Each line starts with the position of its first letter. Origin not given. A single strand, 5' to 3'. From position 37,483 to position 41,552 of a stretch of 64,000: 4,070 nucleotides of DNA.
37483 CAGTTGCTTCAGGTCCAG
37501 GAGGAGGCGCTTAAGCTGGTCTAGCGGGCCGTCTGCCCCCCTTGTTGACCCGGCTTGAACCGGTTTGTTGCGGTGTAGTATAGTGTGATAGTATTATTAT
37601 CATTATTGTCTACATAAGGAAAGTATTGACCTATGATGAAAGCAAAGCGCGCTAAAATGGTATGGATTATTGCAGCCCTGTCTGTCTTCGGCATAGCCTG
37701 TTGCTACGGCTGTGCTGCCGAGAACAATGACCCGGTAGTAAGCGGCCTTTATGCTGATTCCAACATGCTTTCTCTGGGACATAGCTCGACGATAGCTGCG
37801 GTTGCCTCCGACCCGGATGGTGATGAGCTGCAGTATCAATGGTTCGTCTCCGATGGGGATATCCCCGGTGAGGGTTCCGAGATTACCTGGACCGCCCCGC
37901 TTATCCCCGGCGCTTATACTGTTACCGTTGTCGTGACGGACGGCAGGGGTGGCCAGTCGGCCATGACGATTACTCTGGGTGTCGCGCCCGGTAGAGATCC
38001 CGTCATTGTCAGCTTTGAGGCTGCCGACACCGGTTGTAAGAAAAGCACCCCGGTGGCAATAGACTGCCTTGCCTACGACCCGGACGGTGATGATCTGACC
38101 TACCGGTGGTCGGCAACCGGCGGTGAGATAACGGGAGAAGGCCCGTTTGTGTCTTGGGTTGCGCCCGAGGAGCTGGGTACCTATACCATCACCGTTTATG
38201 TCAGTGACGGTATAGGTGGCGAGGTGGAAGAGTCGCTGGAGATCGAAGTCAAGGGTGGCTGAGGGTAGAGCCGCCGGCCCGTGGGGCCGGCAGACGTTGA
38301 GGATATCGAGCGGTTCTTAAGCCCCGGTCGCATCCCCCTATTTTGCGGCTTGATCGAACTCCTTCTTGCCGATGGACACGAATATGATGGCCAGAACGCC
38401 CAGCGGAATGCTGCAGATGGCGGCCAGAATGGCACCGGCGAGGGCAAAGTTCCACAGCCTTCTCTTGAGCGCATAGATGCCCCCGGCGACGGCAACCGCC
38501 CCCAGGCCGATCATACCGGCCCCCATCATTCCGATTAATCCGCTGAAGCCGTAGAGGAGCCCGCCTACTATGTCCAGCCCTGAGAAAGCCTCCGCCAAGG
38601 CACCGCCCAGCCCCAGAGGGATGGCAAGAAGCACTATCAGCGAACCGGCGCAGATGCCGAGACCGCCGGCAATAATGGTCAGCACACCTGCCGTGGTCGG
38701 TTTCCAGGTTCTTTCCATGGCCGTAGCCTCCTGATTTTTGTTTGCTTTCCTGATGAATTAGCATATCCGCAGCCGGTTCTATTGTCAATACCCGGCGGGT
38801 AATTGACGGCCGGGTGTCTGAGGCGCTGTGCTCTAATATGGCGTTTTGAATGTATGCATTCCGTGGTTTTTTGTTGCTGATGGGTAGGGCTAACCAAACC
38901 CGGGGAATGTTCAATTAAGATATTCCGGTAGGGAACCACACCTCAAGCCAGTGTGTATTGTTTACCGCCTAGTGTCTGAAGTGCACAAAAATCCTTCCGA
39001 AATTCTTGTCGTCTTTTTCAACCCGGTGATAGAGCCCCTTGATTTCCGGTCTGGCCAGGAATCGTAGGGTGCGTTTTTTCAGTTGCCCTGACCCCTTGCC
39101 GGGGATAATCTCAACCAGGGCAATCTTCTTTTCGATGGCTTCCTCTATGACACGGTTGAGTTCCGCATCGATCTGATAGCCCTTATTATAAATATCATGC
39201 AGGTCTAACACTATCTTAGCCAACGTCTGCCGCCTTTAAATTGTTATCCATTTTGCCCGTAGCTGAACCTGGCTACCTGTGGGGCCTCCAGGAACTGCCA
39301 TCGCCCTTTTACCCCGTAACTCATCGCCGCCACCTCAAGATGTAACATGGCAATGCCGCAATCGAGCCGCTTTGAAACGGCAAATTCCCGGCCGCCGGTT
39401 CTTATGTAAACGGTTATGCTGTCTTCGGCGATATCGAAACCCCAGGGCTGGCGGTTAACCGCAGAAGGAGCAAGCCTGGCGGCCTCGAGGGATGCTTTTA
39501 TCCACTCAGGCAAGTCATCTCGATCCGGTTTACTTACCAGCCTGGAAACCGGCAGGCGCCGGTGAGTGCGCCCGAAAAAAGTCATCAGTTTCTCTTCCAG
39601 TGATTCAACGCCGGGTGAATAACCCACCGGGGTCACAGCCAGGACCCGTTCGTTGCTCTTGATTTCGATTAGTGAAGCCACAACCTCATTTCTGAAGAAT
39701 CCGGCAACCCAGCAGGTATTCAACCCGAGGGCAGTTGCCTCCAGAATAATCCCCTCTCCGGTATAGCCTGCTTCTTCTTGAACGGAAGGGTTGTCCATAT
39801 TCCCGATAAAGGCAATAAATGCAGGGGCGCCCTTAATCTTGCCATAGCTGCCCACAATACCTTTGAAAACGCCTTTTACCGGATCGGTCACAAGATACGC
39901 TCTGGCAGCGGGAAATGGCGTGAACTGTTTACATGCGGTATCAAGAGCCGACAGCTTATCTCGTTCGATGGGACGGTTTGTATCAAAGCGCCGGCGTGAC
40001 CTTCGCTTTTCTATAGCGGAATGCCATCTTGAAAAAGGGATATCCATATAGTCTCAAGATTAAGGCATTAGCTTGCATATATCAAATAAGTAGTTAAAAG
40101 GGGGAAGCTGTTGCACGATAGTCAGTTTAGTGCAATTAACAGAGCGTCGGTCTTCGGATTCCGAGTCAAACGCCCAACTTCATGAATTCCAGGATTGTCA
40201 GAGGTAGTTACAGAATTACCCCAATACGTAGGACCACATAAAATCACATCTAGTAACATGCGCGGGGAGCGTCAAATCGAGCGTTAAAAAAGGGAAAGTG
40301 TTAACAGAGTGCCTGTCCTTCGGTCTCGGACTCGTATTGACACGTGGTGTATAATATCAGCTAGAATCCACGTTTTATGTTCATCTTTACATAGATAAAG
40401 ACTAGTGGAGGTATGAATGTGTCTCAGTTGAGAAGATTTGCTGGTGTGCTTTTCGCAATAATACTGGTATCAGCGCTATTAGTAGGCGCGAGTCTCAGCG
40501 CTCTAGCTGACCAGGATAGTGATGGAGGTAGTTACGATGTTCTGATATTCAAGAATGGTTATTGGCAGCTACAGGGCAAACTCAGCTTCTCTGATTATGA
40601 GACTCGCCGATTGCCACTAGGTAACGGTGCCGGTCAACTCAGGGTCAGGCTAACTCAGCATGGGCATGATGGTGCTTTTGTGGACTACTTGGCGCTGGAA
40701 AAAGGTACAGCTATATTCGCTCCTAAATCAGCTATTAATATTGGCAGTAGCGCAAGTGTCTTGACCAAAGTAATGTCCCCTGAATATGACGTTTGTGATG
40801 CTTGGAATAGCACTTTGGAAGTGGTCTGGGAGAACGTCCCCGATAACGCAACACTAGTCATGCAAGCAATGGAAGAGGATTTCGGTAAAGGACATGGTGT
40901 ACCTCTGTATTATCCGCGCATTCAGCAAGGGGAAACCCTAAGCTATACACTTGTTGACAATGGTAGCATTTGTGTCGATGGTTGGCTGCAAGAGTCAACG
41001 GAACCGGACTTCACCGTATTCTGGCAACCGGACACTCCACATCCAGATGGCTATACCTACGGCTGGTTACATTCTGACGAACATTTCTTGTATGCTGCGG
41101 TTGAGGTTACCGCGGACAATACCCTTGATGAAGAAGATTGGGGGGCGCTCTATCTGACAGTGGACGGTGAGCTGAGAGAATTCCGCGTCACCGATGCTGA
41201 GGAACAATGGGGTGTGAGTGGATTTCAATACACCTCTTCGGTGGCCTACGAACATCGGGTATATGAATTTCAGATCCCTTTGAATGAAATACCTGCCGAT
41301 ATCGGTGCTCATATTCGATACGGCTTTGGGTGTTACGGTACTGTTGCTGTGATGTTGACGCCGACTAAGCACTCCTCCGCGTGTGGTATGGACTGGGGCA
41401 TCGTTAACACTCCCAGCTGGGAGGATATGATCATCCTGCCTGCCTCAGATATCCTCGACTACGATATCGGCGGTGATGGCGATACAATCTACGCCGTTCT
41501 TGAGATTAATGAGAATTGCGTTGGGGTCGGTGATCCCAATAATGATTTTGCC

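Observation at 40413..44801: Giant Cys-rich Asp-box propeller protein with signal peptide and C-terminal anchor: S-layer/envelope candidate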

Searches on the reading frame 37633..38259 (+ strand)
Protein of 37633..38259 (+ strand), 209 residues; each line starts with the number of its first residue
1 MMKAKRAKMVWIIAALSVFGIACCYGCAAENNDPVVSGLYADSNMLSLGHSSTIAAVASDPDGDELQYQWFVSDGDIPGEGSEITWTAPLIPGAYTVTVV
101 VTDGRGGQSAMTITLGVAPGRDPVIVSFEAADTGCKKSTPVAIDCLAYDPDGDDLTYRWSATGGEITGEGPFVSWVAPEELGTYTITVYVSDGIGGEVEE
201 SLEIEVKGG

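Call 20: search_protein_families(library=pfam, proteins=[window:37633-38259:+], max_evalue=0.01)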
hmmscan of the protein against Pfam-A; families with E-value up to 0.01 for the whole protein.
window:37633-38259:+ (209 aa): 11 families
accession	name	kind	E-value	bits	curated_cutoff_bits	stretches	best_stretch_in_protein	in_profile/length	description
PF00801.26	PKD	-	3.1e-18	66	23.5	2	41-112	6-76/80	PKD domain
PF17963.7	Big_9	-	5.6e-15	56.5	23.6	2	41-115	8-88/89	Bacterial Ig domain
PF18911.6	PKD_4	-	3.3e-14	53.1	27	2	32-114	2-80/85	PKD domain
PF22352.2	K319L-like_PKD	-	7.1e-09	36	27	1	49-115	11-82/84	K319L-like, PKD domain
PF05345.18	He_PIG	-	5.6e-08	33.6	24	1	59-117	29-95/96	Putative Ig domain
PF21027.3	Sde0182_C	-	8.1e-07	30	27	0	55-72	6-23/83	Cellulose-binding protein Sde0182, C-terminal domain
PF17892.7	Cadherin_5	-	1.1e-05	25.6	26.5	0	147-206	33-97/98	Cadherin-like domain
PF17803.7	Cadherin_4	-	0.00019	22.3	25.1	0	112-165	2-60/71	Bacterial cadherin-like domain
PF07495.19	Y_Y_Y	-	0.00025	21.3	26.6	0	180-206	36-64/65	Y_Y_Y domain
PF19077.6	Big_13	-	0.0013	19.6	27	0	83-112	65-94/102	Bacterial Ig-like domain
PF18981.6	InlK_D3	-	0.0089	16.5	25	0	92-114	49-72/75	Internalin K domain (D3/D4)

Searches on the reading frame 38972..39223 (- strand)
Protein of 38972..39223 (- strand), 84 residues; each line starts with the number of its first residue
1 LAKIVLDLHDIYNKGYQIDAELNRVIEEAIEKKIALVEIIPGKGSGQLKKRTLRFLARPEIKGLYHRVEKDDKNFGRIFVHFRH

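Call 20: search_protein_families(library=pfam, proteins=[window:38972-39223:-], max_evalue=0.01)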
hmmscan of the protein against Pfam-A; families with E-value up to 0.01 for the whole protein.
window:38972-39223:- (84 aa): 1 family
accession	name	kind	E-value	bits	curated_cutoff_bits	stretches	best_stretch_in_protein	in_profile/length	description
PF01713.27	Smr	-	2.1e-12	47.5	25.7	1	6-83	1-77/77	Smr domain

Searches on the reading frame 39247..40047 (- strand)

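Call 20: search_protein_families(library=pfam, proteins=[window:39247-40047:-], max_evalue=0.01)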
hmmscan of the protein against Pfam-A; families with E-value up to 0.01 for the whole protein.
window:39247-40047:- (267 aa): 2 families
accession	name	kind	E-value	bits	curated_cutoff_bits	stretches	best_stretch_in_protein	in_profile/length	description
PF14512.11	TM1586_NiRdase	-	2.6e-45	155.1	27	1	9-241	3-215/215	Putative TM nitroreductase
PF00881.29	Nitroreductase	-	3.2e-16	60.4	23.5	2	70-143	86-167/167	Nitroreductase family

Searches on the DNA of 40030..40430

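Call 29: search_rna_families(source=window, start=40030, end=40430, threshold=evalue, max_evalue=1)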
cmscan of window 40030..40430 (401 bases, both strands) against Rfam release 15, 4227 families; matches with E-value up to 1: 0.
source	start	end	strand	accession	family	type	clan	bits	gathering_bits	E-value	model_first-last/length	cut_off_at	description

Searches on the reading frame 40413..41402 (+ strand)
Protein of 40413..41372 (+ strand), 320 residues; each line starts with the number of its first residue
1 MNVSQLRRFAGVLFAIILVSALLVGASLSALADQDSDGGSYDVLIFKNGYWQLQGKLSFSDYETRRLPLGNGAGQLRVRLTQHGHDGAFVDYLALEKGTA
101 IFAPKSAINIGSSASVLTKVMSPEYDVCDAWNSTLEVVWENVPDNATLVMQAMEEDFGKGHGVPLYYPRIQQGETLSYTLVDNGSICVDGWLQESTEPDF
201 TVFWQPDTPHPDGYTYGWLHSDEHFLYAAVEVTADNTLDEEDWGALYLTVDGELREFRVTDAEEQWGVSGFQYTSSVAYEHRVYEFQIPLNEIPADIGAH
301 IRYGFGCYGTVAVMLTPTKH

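Call 21: search_protein_families(library=ncbifam, proteins=[window:40413-41372:+], max_evalue=10)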
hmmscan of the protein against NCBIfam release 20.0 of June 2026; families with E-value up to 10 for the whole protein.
window:40413-41372:+ (320 aa): 0 families

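Call 43: predict_structure(alignment_id=A2)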
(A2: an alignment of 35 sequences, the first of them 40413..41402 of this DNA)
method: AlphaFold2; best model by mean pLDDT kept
length: 330 residues; sequences in the alignment: 35
mean_pLDDT: 60.5   pTM: 0.46
mean pLDDT of the five models: 60.5, 59.3, 58.1, 57.4, 56.6
residues with pLDDT >= 90: 58; 70-90: 65; 50-70: 82; < 50: 125
segments of 3 or more residues with pLDDT < 50: 26-38, 123-125, 158-217, 234-240, 264-281, 309-330
pLDDT, mean of each block of 10 residues (from residue 1): 73 84 51 42 94 88 84 96 67 89 91 78 51 85 95 60 34 24 24 28 27 46 67 46 62 67 45 38 66 68 54 35 38
secondary structure, 60 per line:
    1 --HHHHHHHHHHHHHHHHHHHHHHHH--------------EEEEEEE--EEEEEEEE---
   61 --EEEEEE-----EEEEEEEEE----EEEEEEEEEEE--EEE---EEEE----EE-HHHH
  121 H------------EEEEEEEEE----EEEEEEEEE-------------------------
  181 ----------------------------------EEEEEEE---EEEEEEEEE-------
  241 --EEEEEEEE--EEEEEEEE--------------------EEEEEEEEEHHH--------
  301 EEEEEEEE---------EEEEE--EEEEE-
elements in order: H3-26 E41-47 E50-57 E63-68 E74-82 E87-97 E100-102 E106-109 H117-121 E134-142 E147-155 E215-221 E225-233 E243-250 E253-260 E281-289 E301-308 E318-322 E325-329

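Call 47: fold_search(model_id=the predicted structure, library=pdb)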
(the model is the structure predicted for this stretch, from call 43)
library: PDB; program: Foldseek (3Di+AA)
matches with E <= 10: 1314; with E <= 0.001: 0
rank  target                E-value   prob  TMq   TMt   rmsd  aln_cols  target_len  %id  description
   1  4qqv_D                9.5e-03  0.80  0.23  0.23  25.0       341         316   10  Extracellular domains of mouse IL-3 beta receptor (released 2014-09-03)
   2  6mam_E                1.9e-02  0.35  0.16  0.21  22.6       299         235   10  Cleaved Ebola GP in complex with a broadly neutralizing human antibody, ADI-15946 (released 2019-03-20)
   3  4qqv_B                2.2e-02  0.69  0.22  0.19  26.5       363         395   12  Extracellular domains of mouse IL-3 beta receptor (released 2014-09-03)
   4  5t78_B                2.2e-02  0.33  0.14  0.20  18.3       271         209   11  Crystal structure of therapeutic mAB AR20.5 in complex with MUC1 peptide (released 2017-01-11)
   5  3hzy_B                2.4e-02  0.41  0.16  0.22  18.9       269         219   14  Crystal structure of S73-2 antibody in complex with antigen Kdo(2.4)Kdo(2.4)Kdo (released 2010-01-12)
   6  9kur_D                2.4e-02  0.38  0.16  0.22  17.4       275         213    8  Crystal structure of mAb nCoV400Fab with SARS-CoV-2 N-CTD Complex (released 2025-10-15)
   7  7zwm_I                2.8e-02  0.38  0.15  0.21  19.5       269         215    8  Pfs48/45 central and C-terminal domains bound to Fab fragments of monoclonal antibody 10D8 and 32F3 (released 2022-06-22)
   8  6mvh_A                3.1e-02  0.38  0.19  0.12  16.8       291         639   11  Crystal structure of FMN-binding beta-glucuronidase from Roseburia hominis (released 2019-01-30)
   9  6qna_B                3.1e-02  0.30  0.15  0.22  17.9       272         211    9  Structure of bovine anti-RSV hybrid Fab B13HC-B4LC (released 2019-05-29)
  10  4hqq_L                3.3e-02  0.38  0.16  0.23  18.7       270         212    8  Crystal structure of RV144-elicited antibody CH58 (released 2013-02-06)
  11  8udz_D                3.3e-02  0.38  0.16  0.22  18.9       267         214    9  The Structure of LTBP-49247 Fab Bound to TGFbeta1 Small Latent Complex (released 2024-07-17)
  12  9kur_L                3.5e-02  0.38  0.17  0.24  17.4       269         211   10  Crystal structure of mAb nCoV400Fab with SARS-CoV-2 N-CTD Complex (released 2025-10-15)
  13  5odb_B                3.5e-02  0.30  0.16  0.23  19.0       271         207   12  Crystal structure of the RA-associated mAb D10 (chimeric Fab fragment) (released 2018-07-04)
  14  6ol6_A                3.6e-02  0.35  0.15  0.21  17.4       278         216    8  Structure of iglb12 scFv in complex with anti-idiotype ib2 Fab (released 2019-07-24)
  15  4i9w_E                3.6e-02  0.33  0.15  0.21  18.0       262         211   10  Human two pore domain K+ channel TRAAK (K2P4.1) - Fab complex structure (released 2013-01-23)
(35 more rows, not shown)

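Call 57: search_protein_representatives(protein=window:40413-41372:+)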
Query: 320 residues. Proteins with E-value up to 0.001 (for the whole library): 653; up to 1e-10: 568; up to 1e-30: 120. The best 150 are listed.
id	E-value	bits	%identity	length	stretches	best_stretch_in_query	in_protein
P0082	5.8e-141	485.7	67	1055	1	4-313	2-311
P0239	3.5e-138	476.6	65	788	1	4-315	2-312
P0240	7.3e-136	468.9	63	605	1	6-314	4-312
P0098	4.8e-133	459.7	65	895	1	6-313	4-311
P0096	2.8e-132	457.1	61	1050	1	5-313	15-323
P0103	1.2e-130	451.7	63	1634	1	5-312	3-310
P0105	4.5e-129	446.6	66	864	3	98-290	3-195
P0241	4.6e-128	443.3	63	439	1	4-312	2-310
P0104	4.6e-127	440.0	61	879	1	4-312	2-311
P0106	4.1e-126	436.9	62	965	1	12-316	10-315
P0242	1.6e-120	418.5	65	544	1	45-315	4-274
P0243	4.2e-118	410.5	61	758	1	34-314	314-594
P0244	1.6e-116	405.4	56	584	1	6-314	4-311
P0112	1.2e-113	395.9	60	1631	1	36-314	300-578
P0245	1.3e-113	395.8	58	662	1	40-313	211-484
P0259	9.0e-55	202.4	38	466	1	21-311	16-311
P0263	4.9e-52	193.4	40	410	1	38-311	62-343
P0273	7.4e-38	146.8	37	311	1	12-293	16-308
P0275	2.4e-37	145.1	36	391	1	37-310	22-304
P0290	2.9e-34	135.0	33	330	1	36-313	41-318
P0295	9.6e-34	133.3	36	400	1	26-314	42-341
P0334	1.7e-31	125.9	32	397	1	27-312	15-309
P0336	2.5e-31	125.4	34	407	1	33-313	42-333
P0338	2.7e-31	125.2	33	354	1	39-318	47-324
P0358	2.7e-30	122.0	33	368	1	20-313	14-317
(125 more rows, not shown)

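Call 58: search_protein_families(library=pfam, proteins=[P0290, P0273, P0338, P0358, P0334, P0275, P0263, P0336, P0295, P0259], max_evalue=0.1)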
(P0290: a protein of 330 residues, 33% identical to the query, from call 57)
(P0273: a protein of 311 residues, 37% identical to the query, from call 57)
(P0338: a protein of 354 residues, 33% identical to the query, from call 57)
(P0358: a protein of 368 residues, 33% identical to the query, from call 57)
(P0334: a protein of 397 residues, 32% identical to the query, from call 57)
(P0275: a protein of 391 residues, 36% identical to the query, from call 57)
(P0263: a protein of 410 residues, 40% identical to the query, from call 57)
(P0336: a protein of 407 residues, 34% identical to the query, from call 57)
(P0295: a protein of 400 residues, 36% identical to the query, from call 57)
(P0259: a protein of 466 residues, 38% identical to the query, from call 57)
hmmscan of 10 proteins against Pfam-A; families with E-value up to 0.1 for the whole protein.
P0290 (330 aa): 0 families

P0273 (311 aa): 1 family
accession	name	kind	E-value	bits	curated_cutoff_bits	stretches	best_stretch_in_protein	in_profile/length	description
PF20869.2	FAM186A_PQQAQ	-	0.034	14.2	45.7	1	70-90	17-37/42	FAM186A, PQQAQ repeat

P0338 (354 aa): 0 families

P0358 (368 aa): 0 families

P0334 (397 aa): 2 families
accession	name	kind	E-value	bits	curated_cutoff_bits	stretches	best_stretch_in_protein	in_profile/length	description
PF18370.7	RGI_lyase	-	0.0027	18.5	27.8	1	317-376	10-69/86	Rhamnogalacturonan I lyases beta-sheet domain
PF00041.27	fn3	-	0.0038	17.8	25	1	313-379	3-70/84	Fibronectin type III domain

P0275 (391 aa): 1 family
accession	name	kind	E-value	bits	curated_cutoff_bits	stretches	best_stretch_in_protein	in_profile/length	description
PF18203.6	IPTL-CTERM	-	0.00013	22.2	20.8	1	360-385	3-28/28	IPTL-CTERM motif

P0263 (410 aa): 0 families

P0336 (407 aa): 2 families
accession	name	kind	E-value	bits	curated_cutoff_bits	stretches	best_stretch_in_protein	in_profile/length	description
PF02368.24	Big_2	-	1.7e-07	31.5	22.8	1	363-401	27-66/79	Bacterial Ig-like domain (group 2)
PF22359.2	Big-like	-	0.0079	16.9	27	1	371-402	3-34/48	Bacterial Ig-like domain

P0295 (400 aa): 0 families

P0259 (466 aa): 0 families

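Call 61: search_solved_structures(query=A3, max_evalue=10, show_alignments=2)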
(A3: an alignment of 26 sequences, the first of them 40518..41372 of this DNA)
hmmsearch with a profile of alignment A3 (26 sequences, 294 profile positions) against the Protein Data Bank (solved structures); distinct sequences matched with E-value up to 10: 2.
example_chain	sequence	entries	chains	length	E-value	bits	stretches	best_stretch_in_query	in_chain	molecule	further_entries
2idg_A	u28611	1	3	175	1.2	11.7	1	20-61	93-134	Hypothetical protein AF0160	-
2xol_A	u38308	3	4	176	1.2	11.7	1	20-61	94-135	CHAPERONE PROTEIN TTRD | TTRD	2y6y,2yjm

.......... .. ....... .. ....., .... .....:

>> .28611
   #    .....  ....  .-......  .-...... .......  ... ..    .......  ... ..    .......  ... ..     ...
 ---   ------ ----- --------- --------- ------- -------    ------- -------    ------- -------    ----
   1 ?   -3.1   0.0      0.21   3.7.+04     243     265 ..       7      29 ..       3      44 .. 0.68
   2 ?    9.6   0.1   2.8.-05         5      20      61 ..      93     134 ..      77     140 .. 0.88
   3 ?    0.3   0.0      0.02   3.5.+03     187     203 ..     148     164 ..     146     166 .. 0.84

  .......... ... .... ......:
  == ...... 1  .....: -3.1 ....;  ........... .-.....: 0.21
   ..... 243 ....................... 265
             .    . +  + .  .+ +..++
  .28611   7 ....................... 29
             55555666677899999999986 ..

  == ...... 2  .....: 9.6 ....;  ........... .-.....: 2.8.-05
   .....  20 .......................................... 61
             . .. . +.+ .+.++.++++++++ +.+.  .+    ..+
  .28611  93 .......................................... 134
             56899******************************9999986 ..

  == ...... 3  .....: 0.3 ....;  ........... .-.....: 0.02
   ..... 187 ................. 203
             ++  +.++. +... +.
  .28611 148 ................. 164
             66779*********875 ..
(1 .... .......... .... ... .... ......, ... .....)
